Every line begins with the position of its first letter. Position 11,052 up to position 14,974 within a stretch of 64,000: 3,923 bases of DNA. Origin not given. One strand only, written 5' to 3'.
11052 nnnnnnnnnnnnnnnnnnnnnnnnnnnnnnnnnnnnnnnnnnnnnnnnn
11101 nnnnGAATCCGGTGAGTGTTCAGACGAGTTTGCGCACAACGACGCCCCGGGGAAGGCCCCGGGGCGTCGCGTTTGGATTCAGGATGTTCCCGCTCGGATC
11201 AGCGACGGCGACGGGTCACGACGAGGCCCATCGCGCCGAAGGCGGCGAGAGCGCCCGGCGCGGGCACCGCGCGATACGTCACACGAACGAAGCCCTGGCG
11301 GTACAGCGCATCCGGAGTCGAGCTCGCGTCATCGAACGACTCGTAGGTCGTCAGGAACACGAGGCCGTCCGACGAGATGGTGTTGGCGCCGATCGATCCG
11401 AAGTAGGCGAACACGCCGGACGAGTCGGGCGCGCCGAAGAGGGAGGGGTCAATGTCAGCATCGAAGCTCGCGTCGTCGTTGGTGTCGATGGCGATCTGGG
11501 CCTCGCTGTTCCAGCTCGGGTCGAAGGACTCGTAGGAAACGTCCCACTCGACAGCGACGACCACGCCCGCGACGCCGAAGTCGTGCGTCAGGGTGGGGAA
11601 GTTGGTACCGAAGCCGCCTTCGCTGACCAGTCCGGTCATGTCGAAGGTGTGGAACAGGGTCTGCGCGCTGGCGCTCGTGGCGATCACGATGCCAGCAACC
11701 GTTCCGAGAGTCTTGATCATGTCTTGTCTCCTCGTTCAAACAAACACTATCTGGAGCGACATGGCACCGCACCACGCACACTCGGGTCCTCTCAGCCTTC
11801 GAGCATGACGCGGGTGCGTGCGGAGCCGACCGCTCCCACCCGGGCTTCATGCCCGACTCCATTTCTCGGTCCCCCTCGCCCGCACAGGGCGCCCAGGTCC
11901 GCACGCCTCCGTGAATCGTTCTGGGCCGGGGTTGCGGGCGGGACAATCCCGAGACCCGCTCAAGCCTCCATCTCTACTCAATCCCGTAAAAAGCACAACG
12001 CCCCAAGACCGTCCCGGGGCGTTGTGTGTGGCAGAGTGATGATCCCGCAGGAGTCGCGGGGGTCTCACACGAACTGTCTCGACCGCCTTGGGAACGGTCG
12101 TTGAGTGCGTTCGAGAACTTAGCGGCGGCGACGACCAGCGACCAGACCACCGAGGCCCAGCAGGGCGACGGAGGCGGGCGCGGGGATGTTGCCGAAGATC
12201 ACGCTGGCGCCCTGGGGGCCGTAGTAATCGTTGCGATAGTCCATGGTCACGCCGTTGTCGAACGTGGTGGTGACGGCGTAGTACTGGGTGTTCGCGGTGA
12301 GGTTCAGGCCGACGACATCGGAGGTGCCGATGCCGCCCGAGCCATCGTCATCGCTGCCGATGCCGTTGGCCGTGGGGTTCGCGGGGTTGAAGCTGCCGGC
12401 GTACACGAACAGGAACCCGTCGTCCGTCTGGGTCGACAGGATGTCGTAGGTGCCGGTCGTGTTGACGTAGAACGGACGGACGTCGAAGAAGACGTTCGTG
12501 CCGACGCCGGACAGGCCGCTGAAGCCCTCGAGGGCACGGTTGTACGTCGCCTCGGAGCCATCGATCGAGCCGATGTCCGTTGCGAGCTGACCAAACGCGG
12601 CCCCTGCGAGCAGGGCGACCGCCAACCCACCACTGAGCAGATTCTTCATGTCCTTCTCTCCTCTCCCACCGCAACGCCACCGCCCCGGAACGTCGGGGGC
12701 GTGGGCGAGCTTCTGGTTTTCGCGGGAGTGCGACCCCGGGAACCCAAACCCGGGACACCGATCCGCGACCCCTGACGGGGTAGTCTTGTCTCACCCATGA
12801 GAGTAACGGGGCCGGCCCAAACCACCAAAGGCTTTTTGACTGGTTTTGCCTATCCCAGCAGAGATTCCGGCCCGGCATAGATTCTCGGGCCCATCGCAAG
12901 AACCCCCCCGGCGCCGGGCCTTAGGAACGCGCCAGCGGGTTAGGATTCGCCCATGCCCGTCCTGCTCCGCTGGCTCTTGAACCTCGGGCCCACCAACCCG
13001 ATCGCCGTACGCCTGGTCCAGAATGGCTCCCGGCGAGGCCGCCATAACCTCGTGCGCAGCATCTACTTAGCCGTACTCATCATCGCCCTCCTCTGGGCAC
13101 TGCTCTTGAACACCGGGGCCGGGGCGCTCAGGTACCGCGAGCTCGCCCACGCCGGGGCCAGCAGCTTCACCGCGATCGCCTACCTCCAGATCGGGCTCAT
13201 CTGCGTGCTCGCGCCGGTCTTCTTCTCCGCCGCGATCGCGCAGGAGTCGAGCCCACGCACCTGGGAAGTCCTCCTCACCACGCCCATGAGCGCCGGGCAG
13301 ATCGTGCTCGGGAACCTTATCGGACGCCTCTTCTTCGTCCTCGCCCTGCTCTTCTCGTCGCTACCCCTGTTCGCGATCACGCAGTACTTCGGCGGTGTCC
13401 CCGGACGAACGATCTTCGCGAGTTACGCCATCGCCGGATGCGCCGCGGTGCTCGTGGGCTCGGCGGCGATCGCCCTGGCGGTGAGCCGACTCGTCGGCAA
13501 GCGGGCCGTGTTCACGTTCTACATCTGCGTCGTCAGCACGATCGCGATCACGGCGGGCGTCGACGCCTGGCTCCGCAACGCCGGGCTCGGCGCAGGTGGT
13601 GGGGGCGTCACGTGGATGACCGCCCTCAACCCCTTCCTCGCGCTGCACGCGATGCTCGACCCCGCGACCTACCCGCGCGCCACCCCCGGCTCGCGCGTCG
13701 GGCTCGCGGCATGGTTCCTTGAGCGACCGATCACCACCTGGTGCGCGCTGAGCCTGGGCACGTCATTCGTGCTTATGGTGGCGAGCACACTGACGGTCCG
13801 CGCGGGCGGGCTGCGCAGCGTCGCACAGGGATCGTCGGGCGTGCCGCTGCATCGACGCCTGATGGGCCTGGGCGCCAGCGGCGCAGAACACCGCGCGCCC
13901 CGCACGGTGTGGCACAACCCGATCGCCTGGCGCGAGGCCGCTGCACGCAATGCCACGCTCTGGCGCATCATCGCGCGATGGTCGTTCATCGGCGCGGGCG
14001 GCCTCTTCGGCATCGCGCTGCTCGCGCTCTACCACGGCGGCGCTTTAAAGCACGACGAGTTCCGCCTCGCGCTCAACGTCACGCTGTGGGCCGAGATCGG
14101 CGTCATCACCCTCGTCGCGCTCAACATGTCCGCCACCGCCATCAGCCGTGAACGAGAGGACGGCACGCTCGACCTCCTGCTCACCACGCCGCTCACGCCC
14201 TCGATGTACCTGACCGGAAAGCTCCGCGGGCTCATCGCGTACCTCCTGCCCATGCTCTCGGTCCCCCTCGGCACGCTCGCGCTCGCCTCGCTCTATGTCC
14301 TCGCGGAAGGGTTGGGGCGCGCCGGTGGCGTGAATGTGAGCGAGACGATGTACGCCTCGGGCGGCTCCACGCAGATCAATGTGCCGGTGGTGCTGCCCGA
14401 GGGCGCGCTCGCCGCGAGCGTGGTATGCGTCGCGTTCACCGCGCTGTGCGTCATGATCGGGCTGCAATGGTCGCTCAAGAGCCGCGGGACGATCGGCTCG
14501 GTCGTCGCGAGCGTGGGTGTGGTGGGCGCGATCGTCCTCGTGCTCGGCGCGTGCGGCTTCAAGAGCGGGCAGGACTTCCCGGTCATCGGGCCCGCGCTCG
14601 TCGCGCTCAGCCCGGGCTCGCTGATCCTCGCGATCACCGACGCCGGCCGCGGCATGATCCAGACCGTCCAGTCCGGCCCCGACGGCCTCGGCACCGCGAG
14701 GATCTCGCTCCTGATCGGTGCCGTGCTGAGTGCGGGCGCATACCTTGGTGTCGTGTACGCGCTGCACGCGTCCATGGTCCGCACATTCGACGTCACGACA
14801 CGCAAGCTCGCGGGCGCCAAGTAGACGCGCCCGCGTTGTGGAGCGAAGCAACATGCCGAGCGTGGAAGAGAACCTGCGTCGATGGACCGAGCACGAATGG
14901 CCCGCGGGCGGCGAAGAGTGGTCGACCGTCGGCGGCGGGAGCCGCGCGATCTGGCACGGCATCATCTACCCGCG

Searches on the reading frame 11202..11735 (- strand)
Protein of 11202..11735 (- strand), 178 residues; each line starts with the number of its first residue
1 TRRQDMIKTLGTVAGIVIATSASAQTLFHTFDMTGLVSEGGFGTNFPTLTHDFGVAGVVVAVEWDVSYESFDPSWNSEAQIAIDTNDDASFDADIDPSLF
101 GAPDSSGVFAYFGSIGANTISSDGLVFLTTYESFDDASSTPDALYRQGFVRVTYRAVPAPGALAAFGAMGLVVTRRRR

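Call 68: search_protein_families(library=ncbifam, proteins=[window:11202-11735:-], max_evalue=0.1)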
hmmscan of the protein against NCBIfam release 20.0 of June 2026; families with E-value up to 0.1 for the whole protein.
window:11202-11735:- (178 aa): 1 family
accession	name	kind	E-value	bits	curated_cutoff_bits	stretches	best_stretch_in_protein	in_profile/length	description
NF033554.9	floc_PepA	equivalog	0.00074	19.4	80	1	86-178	174-260/261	flocculation-associated PEP-CTERM protein PepA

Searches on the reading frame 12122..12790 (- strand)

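Call 68: search_protein_families(library=ncbifam, proteins=[window:12122-12790:-], max_evalue=0.1)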
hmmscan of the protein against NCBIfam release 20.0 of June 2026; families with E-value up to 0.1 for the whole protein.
window:12122-12790:- (223 aa): 7 families
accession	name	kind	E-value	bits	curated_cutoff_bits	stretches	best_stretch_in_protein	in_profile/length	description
NF038130.1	PEP_NF038130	equivalog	0.00029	20.6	60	1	95-221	173-283/283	NF038130 family PEP-CTERM protein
NF033554.9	floc_PepA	equivalog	0.0017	18.2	80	1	165-223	197-260/261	flocculation-associated PEP-CTERM protein PepA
TIGR02595.1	PEP_CTERM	domain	0.0087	16.8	16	1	202-223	1-22/24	PEP-CTERM sorting domain-containing protein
TIGR03901.2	MYXO-CTERM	domain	0.01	16.2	20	1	204-223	14-33/34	MYXO-CTERM sorting domain-containing protein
NF041927.1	Xrt_dep_XDP1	equivalog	0.013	15.4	125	1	200-223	217-242/242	exosortase-dependent surface protein XDP1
TIGR01167.1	LPXTG_anchor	domain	0.033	14.9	15.9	0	208-223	18-33/34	LPXTG cell wall anchor domain-containing protein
TIGR03382.1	GC_trans_RRR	domain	0.086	13.5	15.85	1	203-223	7-27/27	MYXO-CTERM sorting domain-containing protein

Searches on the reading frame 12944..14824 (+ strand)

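Call 18: search_protein_families(library=pfam, proteins=[window:12944-14824:+], max_evalue=0.001)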
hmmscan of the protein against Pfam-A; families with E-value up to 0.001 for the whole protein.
window:12944-14824:+ (626 aa): 4 families
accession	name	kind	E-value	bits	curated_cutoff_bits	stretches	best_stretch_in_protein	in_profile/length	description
PF12679.13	ABC2_membrane_2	-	4.2e-15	56.2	27.2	2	387-504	77-198/283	ABC-2 family transporter protein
PF12730.13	ABC2_membrane_4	-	3.9e-07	30.7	27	1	40-200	14-177/179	ABC-2 family transporter protein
PF12698.13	ABC2_membrane_3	-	8.2e-07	28.9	31.6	1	73-238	158-315/347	ABC-2 family transporter protein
PF13346.12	ABC2_membrane_5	-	0.0001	22.4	25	1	84-202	36-160/205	ABC-2 family transporter protein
